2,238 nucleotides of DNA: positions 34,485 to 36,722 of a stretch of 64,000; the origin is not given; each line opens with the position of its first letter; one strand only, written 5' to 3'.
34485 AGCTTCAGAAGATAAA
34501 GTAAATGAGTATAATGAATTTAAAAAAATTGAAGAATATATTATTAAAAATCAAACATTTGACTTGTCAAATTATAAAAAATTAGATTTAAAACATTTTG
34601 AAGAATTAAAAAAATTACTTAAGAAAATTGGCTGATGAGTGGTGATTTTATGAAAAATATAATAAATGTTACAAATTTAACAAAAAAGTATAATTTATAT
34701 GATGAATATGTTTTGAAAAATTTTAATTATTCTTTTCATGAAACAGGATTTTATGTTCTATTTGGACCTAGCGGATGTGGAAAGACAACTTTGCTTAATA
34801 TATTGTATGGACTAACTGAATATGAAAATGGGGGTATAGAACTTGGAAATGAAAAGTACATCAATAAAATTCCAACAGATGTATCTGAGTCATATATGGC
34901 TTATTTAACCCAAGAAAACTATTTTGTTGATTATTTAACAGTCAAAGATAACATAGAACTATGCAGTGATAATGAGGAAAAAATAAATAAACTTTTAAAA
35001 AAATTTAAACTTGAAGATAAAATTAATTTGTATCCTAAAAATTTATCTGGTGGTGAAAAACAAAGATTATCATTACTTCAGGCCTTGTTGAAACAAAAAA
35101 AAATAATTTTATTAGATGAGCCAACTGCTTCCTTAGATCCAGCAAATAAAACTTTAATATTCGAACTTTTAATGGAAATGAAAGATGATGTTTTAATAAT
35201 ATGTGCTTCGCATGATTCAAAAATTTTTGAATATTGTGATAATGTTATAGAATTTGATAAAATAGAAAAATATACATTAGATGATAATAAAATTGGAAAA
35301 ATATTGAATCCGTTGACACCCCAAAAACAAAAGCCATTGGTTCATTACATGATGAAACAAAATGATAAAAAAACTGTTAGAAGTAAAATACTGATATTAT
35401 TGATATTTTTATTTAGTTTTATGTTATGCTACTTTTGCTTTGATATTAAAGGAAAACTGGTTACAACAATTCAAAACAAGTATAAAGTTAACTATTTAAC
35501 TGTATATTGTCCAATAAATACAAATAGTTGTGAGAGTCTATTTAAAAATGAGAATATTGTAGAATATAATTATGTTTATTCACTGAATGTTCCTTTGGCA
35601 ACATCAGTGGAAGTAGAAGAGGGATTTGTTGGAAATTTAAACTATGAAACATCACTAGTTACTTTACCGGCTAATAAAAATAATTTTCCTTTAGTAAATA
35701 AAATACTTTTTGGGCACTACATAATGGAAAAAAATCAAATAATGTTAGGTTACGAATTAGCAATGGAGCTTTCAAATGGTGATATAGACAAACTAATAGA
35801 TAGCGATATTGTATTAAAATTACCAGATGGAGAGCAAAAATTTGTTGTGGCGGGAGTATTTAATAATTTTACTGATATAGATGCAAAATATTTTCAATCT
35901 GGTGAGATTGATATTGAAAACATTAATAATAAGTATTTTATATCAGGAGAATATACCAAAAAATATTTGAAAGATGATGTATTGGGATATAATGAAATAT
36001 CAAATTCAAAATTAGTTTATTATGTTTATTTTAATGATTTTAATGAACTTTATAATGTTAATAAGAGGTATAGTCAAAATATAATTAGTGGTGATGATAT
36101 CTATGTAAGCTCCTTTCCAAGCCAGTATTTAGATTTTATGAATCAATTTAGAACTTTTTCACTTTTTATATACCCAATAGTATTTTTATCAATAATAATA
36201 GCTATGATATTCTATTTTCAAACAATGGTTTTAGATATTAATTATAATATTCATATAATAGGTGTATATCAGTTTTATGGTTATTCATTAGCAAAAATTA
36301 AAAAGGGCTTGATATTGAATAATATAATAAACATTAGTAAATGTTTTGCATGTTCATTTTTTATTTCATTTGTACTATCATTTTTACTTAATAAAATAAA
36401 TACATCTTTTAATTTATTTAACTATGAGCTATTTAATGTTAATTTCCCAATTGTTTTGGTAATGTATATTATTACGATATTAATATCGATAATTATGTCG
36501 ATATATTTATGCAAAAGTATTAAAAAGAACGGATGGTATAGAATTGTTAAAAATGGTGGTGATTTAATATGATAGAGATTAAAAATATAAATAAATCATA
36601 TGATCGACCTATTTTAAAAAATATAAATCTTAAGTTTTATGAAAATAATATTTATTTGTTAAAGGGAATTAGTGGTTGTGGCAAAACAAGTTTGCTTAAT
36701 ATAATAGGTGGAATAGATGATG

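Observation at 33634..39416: Cargo operon: lipoprotein + two MacB-type fused ABC transporters + small secreted Cys-capped protein + its own signal peptidase I, under a promoter with tandem 21-bp repeats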

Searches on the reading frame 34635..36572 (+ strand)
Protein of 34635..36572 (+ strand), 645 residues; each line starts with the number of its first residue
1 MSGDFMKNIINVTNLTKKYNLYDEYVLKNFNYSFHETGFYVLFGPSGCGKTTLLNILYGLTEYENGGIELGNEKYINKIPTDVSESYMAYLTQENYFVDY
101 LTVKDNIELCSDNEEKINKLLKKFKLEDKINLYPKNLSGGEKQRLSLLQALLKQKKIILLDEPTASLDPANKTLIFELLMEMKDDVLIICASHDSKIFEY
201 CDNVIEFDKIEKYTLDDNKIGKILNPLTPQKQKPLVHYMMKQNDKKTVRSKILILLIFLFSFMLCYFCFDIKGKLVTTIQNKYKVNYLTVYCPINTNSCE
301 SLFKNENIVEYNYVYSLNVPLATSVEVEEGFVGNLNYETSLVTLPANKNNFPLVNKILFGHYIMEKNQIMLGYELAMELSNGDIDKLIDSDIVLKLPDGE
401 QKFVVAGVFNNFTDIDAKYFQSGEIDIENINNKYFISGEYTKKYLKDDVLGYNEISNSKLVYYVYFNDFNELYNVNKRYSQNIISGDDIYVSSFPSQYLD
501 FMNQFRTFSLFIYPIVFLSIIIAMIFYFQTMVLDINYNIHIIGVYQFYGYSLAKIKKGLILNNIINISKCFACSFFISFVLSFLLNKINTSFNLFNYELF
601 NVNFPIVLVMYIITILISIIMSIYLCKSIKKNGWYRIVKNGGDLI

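Call 5: search_protein_families(library=pfam, proteins=[window:34635-36572:+], max_evalue=0.01)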
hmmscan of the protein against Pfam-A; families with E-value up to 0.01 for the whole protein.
window:34635-36572:+ (645 aa): 9 families
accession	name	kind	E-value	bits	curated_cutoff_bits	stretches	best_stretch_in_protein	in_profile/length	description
PF00005.33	ABC_tran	-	9.2e-29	101.2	25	1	27-165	1-137/137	ABC transporter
PF13304.12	AAA_21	-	3.9e-13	50.6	27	1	106-197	220-302/304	AAA domain, putative AbiEii toxin, Type IV TA system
PF02463.25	SMC_N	-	2.3e-10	40.7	40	1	36-209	23-213/220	RecF/RecN/SMC N terminal domain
PF01637.24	ATPase_2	-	2.9e-05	24.4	33.2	1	38-203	21-166/225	ATPase domain predominantly from Archaea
PF02687.27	FtsX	-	0.00063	20.2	25.5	1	515-625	3-114/120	FtsX-like permease C-terminal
PF13401.12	AAA_22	-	0.00086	20.1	27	1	36-162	4-92/130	AAA domain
PF03193.22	RsgA_GTPase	-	0.0032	17.8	30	0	36-68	106-137/174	RsgA GTPase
PF13555.12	AAA_29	-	0.0038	17.4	27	1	19-54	4-39/61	P-loop containing region of AAA domain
PF13173.12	AAA_14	-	0.0056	17.1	27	0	39-124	4-88/129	AAA domain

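Call 7: search_protein_families(library=ncbifam, proteins=[window:34635-36572:+], max_evalue=0.01)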
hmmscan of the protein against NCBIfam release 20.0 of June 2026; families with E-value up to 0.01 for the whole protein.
window:34635-36572:+ (645 aa): 185 families (the best 25 are shown)
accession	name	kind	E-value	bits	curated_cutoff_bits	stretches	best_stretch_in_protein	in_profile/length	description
TIGR03608.1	L_ocin_972_ABC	subfamily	9.4e-44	149.3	254.85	1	13-206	2-205/206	putative bacteriocin export ABC transporter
TIGR02857.1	CydD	equivalog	1.2e-33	116.8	435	1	10-206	322-528/529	thiol reductant ABC exporter subunit CydD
TIGR02673.1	FtsE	equivalog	1.2e-30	106.8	264.85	1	9-200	1-202/214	cell division ATP-binding protein FtsE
NF050039.1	sacti_exp_GggC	equivalog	3.2e-30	105.8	750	1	20-206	325-510/511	streptosactin export ABC transporter GggC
TIGR02982.1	heterocyst_DevA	subfamily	6.6e-30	104.3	295.8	1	14-208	6-215/220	ABC exporter ATP-binding subunit, DevA family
TIGR02315.1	ABC_phnC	equivalog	5.2e-29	101.4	266.1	1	9-207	1-219/243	phosphonate ABC transporter ATP-binding protein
TIGR02211.1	LolD_lipo_ex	equivalog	2.6e-28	99.1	307.75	1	9-207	1-214/221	lipoprotein-releasing ABC transporter ATP-binding protein LolD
NF000355.4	ribo_prot_ABC_F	equivalog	4.9e-28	98.2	380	1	11-209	2-189/499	ribosomal protection-like ABC-F family protein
NF040729.1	ABC_ATP_SaoA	equivalog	5e-28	98.2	360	1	10-220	2-219/248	ABC transporter ATP-binding protein SaoA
NF043075.1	MMSYN1_0197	equivalog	1.7e-27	96.3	550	1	8-203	1-202/341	spermidine/putrescine ABC transporter ATP-binding protein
NF007601.2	PRK10247.1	equivalog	2.7e-27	95.6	292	1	18-206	8-203/204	iron efflux ABC transporter ATP-binding subunit FetA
NF040840.2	tungstate_WtpC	equivalog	4.4e-27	95.3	440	1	10-185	2-179/347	tungstate ABC transporter ATP-binding protein WtpC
TIGR03265.1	PhnT2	equivalog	3.7e-26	92.2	457.7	1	7-181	2-179/353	putative 2-aminoethylphosphonate ABC transporter ATP-binding protein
NF008355.0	PRK11144.1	equivalog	5.6e-26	91.4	434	1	31-209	18-204/353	molybdenum ABC transporter ATP-binding protein ModC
NF008364.0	PRK11160.1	equivalog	1.2e-25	90.1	630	1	8-209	337-549/575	heme ABC transporter ATP-binding protein/permease CydC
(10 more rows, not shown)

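Call 40: search_protein_families(library=padloc, proteins=[window:34635-36569:+], max_evalue=0.01)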
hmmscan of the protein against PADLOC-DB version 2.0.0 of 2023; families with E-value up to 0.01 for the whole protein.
window:34635-36569:+ (645 aa): 12 families
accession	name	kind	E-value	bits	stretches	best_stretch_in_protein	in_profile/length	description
PDLC04135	mad3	-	3.3e-29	100.6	2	73-209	216-339/374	mads_3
PDLC02980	AriA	-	1e-14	53.2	2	101-196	177-301/304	-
PDLC04164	AriA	-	1.8e-11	42.1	1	118-199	156-237/253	-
PDLC04213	HEC-02A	-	5.1e-09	34.1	2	150-202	227-280/337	-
PDLC04140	mad8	-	7e-09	33.6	1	24-198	14-237/314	mads_8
PDLC03878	NsnB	-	5.9e-07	27.6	1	105-201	184-284/345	-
PDLC04178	HEC-01A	-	0.00056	17.1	1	128-199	256-332/399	-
PDLC05065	PDC-S68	-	0.001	14.9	1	35-68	618-651/1221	-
PDLC02335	AbiLi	-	0.0013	15.9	1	41-205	80-243/326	AbiLi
PDLC02747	PbeC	-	0.0035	14.3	0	35-57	24-46/632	PbeC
PDLC02714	PbeC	-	0.0038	14.1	0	39-83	30-78/651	PbeC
PDLC04175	HEC-01A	-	0.0043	14.1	0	126-198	238-312/363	-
